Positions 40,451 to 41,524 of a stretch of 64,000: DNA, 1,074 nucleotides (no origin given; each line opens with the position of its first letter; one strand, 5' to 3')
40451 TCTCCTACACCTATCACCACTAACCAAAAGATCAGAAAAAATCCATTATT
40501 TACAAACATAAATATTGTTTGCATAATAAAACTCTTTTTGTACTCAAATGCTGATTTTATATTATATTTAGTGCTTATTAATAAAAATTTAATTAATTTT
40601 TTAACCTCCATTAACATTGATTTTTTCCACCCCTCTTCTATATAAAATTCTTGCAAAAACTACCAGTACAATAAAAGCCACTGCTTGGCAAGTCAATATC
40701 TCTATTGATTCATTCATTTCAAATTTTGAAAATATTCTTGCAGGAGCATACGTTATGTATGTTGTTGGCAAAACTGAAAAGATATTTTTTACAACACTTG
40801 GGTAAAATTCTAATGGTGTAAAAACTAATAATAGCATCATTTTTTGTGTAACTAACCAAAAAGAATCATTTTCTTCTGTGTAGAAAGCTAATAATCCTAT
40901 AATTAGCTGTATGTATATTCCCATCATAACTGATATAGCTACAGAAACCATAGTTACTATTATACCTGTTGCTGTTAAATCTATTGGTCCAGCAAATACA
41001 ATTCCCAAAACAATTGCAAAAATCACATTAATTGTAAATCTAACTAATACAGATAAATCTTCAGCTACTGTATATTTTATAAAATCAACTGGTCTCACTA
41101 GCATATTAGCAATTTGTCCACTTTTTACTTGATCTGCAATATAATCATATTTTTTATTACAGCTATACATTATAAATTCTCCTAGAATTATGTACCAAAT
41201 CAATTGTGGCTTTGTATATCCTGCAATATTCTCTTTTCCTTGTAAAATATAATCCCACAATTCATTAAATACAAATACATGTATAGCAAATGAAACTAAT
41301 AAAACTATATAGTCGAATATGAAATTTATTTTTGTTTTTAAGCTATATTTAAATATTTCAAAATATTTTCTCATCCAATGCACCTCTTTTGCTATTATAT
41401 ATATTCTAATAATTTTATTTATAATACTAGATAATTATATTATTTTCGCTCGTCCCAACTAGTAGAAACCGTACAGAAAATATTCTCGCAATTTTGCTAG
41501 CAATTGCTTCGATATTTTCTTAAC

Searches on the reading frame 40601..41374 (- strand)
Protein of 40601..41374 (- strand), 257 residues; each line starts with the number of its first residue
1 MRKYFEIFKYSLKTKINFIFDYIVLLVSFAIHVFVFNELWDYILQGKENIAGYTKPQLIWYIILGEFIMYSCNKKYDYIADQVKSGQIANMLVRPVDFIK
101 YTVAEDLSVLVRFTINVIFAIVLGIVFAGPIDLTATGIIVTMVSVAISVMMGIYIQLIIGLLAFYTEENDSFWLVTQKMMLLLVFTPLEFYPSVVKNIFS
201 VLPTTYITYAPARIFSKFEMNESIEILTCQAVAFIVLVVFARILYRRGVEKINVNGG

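Call 21: find_encoding_contigs(protein=window:40601-41374:-, flank=3000, max_places=10)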
Protein window:40601-41374:- (257 aa): 8 contigs read that carry it; 3 places shown.
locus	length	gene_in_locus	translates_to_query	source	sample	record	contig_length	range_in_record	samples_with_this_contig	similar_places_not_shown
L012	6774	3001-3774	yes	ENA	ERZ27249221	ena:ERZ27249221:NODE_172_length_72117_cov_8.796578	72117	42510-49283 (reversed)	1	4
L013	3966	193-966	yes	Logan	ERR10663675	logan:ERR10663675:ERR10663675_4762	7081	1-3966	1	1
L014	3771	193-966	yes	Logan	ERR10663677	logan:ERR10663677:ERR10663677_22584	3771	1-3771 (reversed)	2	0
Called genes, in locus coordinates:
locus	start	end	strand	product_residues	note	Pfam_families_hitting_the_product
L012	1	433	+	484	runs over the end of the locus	PF12679:ABC2_membrane_2, PF12698:ABC2_membrane_3, PF10920:DUF2705, PF12730:ABC2_membrane_4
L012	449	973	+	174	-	-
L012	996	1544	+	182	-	PF05708:Peptidase_C92 (weak)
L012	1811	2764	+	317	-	PF00005:ABC_tran, PF13304:AAA_21 (weak)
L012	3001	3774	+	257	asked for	PF06182:ABC2_membrane_6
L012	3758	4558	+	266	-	PF06182:ABC2_membrane_6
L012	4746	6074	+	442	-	PF01595:CNNM, PF00571:CBS, PF03471:CorC_HlyC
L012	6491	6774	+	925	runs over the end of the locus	PF00133:tRNA-synt_1, PF09334:tRNA-synt_1g, PF01406:tRNA-synt_1e (faint), PF08264:Anticodon_1, PF06827:zf-FPG_IleRS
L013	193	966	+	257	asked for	PF06182:ABC2_membrane_6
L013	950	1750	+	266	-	PF06182:ABC2_membrane_6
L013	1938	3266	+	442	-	PF01595:CNNM, PF00571:CBS, PF03471:CorC_HlyC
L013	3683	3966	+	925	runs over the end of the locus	PF00133:tRNA-synt_1, PF09334:tRNA-synt_1g, PF01406:tRNA-synt_1e (faint), PF08264:Anticodon_1, PF06827:zf-FPG_IleRS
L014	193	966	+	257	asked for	PF06182:ABC2_membrane_6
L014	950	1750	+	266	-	PF06182:ABC2_membrane_6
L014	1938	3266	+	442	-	PF01595:CNNM, PF00571:CBS, PF03471:CorC_HlyC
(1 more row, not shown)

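Call 28: find_homologous_proteins(query=window:40601-41374:-, max_evalue=1e-20)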
Query window:40601-41374:- (257 aa): 225 proteins with E <= 1e-20 among 899 candidates; the best 120 are listed.
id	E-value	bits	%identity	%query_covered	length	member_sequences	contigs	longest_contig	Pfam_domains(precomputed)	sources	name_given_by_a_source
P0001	3.3e-157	540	99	100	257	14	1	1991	PF06182.18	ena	-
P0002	2.8e-135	468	82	100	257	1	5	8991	PF06182.18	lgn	-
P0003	2.2e-134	465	81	100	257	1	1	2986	PF06182.18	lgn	-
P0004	9.6e-132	456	79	100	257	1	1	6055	PF06182.18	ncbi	-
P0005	3.4e-122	425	73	100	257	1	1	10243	PF06182.18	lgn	-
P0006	4.9e-120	418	71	100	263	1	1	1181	PF06182.18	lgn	-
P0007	5.5e-117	408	70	100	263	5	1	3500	PF06182.18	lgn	-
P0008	1.3e-106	374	66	100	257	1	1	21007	PF06182.18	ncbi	-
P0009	2.1e-95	337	61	100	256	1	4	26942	PF06182.18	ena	-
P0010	2.1e-95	337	61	100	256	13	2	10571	PF06182.18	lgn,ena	-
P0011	3.0e-95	337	61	100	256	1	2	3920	PF06182.18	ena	-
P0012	4.4e-95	336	60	100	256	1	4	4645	PF06182.18,PF12698.14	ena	-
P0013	5.0e-95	336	61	100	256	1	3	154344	PF06182.18,PF12698.14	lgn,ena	-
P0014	5.4e-95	336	60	100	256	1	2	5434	PF06182.18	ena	-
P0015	5.8e-95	336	61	100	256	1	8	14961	PF06182.18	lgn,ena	-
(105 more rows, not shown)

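Call 29: find_encoding_contigs(protein=P0002, flank=2500, max_places=5)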
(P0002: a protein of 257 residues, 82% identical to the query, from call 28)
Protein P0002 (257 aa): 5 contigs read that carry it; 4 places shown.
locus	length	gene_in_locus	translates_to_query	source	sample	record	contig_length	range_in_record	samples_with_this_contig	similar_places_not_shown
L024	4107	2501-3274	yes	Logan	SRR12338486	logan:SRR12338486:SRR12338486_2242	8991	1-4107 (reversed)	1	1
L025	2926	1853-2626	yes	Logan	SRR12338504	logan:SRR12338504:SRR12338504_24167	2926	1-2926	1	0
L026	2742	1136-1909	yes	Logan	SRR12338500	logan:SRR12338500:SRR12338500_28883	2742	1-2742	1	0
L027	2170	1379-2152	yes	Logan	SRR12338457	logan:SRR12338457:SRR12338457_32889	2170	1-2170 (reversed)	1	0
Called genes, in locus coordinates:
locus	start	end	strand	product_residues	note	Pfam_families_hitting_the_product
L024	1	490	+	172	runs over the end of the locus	-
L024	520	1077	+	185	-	-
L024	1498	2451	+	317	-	PF00005:ABC_tran, PF13304:AAA_21 (weak)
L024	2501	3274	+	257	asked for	PF06182:ABC2_membrane_6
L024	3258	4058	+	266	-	PF06182:ABC2_membrane_6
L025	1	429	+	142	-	?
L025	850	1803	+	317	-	PF00005:ABC_tran, PF13304:AAA_21 (weak)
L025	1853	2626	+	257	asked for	PF06182:ABC2_membrane_6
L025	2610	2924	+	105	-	?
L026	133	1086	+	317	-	PF00005:ABC_tran, PF13304:AAA_21 (weak)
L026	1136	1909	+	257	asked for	PF06182:ABC2_membrane_6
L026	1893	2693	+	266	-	PF06182:ABC2_membrane_6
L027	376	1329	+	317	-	PF00005:ABC_tran, PF13304:AAA_21 (weak)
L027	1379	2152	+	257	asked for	PF06182:ABC2_membrane_6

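Call 30: find_encoding_contigs(protein=P0004, flank=2500, max_places=3)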
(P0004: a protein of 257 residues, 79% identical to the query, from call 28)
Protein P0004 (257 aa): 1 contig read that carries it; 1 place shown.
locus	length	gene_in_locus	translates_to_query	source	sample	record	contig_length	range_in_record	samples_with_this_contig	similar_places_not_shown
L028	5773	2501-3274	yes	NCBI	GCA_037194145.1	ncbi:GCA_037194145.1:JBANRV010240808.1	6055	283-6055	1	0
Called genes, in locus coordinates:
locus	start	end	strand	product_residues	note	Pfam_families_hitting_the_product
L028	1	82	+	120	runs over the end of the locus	?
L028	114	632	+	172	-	-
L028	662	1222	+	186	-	-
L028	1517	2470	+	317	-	PF00005:ABC_tran, PF13304:AAA_21 (weak)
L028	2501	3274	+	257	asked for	PF06182:ABC2_membrane_6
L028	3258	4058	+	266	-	PF06182:ABC2_membrane_6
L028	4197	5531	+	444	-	PF01595:CNNM, PF00571:CBS, PF03471:CorC_HlyC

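Call 31: find_encoding_contigs(protein=P0005, flank=2500, max_places=3)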
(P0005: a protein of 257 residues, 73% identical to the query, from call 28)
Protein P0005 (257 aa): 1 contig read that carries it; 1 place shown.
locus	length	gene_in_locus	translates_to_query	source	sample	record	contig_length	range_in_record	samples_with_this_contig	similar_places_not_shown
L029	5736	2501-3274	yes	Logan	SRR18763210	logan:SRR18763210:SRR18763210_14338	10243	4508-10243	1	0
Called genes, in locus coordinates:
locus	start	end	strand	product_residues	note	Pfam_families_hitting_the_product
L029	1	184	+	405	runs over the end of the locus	PF12679:ABC2_membrane_2, PF12698:ABC2_membrane_3, PF12730:ABC2_membrane_4, PF10920:DUF2705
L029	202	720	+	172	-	-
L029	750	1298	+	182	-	-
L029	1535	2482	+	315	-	PF00005:ABC_tran, PF13304:AAA_21 (weak)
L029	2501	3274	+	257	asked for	PF06182:ABC2_membrane_6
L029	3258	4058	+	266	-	PF06182:ABC2_membrane_6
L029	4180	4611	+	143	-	PF00293:NUDIX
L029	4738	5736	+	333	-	?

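Call 32: find_encoding_contigs(protein=P0008, flank=2500, max_places=3)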
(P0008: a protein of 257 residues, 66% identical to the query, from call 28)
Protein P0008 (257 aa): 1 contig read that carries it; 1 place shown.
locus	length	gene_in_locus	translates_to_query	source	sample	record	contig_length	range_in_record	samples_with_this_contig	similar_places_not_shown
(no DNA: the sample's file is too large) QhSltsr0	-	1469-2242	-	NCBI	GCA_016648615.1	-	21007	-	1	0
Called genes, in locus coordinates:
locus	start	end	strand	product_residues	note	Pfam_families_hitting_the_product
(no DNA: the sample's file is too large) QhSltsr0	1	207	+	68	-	?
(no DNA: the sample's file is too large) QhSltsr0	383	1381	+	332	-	PF00005:ABC_tran, PF13304:AAA_21 (weak)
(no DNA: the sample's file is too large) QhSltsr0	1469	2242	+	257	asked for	PF06182:ABC2_membrane_6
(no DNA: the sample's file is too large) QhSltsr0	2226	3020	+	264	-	PF06182:ABC2_membrane_6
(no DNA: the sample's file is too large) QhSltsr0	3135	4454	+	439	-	PF01595:CNNM, PF00571:CBS, PF03471:CorC_HlyC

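Call 55: list_cluster_members(proteins=[P0001])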
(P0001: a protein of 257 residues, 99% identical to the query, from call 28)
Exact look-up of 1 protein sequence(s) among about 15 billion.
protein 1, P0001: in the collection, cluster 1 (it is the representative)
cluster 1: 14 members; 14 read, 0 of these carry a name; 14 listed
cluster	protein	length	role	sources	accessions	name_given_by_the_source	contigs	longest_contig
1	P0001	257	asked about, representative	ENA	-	-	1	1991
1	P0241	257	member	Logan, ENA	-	-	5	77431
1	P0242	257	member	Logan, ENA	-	-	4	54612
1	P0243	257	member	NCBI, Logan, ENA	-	-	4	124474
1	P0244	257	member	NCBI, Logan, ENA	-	-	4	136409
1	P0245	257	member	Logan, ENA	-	-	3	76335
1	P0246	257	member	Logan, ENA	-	-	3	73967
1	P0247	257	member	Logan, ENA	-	-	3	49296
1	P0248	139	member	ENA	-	-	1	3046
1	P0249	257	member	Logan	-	-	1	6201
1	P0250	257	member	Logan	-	-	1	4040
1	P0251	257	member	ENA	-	-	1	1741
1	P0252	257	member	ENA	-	-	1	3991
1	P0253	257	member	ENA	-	-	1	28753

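Call 56: find_encoding_contigs(protein=P0243, flank=10000, max_places=10)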
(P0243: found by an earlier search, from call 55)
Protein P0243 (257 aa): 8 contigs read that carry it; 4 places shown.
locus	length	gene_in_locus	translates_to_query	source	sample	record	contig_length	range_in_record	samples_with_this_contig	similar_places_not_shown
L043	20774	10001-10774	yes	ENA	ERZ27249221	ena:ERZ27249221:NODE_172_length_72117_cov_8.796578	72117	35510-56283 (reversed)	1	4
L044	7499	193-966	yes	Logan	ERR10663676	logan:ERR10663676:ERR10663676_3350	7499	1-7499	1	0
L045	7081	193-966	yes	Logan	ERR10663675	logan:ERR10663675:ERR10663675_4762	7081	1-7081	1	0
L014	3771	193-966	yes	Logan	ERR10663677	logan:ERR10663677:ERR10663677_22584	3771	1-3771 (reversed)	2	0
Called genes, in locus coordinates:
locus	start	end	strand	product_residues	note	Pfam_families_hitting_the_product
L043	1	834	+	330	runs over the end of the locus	PF01210:NAD_Gly3P_dh_N, PF02558:ApbA, PF07479:NAD_Gly3P_dh_C, PF20618:GPD_NAD_C_bact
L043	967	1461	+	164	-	-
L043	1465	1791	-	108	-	-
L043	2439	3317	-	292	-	PF00849:PseudoU_synth_2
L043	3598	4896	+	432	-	PF16403:Bact_surface_Ig-like (weak), PF00188:CAP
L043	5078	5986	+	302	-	PF00005:ABC_tran, PF13304:AAA_21 (weak)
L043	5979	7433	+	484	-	PF12679:ABC2_membrane_2, PF12698:ABC2_membrane_3, PF10920:DUF2705, PF12730:ABC2_membrane_4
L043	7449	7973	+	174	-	-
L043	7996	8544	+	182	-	PF05708:Peptidase_C92 (weak)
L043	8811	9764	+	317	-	PF00005:ABC_tran, PF13304:AAA_21 (weak)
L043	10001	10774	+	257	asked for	PF06182:ABC2_membrane_6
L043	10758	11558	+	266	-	PF06182:ABC2_membrane_6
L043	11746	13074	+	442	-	PF01595:CNNM, PF00571:CBS, PF03471:CorC_HlyC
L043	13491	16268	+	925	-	PF00133:tRNA-synt_1, PF09334:tRNA-synt_1g, PF01406:tRNA-synt_1e (faint), PF08264:Anticodon_1, PF06827:zf-FPG_IleRS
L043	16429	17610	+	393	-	PF00266:Aminotran_5, PF01212:Beta_elim_lyase (weak), PF01041:DegT_DnrJ_EryC1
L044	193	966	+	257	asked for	PF06182:ABC2_membrane_6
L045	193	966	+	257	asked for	PF06182:ABC2_membrane_6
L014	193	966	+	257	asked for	PF06182:ABC2_membrane_6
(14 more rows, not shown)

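Call 58: find_encoding_contigs(protein=P0241, flank=10000, max_places=10)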
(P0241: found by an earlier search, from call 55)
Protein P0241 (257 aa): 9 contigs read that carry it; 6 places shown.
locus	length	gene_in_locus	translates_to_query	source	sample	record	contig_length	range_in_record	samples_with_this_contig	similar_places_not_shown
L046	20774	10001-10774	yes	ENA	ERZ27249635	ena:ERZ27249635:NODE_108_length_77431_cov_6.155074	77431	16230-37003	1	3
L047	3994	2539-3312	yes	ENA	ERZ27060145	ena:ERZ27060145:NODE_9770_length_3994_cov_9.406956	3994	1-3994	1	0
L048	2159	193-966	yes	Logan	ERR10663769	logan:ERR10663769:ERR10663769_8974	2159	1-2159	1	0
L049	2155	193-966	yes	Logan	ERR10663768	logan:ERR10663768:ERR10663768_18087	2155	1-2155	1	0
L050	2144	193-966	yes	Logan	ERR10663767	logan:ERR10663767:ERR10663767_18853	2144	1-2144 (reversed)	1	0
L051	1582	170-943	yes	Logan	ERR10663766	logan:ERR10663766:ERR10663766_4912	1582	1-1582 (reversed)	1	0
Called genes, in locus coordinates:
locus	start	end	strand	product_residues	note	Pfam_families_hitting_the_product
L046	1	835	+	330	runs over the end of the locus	PF01210:NAD_Gly3P_dh_N, PF02558:ApbA, PF07479:NAD_Gly3P_dh_C, PF20618:GPD_NAD_C_bact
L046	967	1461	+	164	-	-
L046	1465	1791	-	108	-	-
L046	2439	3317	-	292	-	PF00849:PseudoU_synth_2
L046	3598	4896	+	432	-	PF16403:Bact_surface_Ig-like (weak), PF00188:CAP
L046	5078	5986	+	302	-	PF00005:ABC_tran, PF13304:AAA_21 (weak)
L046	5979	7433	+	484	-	PF12679:ABC2_membrane_2, PF12698:ABC2_membrane_3, PF10920:DUF2705, PF12730:ABC2_membrane_4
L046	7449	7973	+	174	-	-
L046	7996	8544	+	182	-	PF05708:Peptidase_C92 (weak)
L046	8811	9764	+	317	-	PF00005:ABC_tran, PF13304:AAA_21 (weak)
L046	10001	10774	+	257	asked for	PF06182:ABC2_membrane_6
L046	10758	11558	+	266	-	PF06182:ABC2_membrane_6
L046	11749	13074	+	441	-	PF01595:CNNM, PF00571:CBS, PF03471:CorC_HlyC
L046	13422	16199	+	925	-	PF00133:tRNA-synt_1, PF09334:tRNA-synt_1g, PF01406:tRNA-synt_1e (faint), PF08264:Anticodon_1, PF06827:zf-FPG_IleRS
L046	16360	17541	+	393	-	PF00266:Aminotran_5, PF01212:Beta_elim_lyase (weak), PF01041:DegT_DnrJ_EryC1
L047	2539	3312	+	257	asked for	PF06182:ABC2_membrane_6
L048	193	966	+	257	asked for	PF06182:ABC2_membrane_6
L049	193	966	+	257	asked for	PF06182:ABC2_membrane_6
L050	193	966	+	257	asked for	PF06182:ABC2_membrane_6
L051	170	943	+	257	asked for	PF06182:ABC2_membrane_6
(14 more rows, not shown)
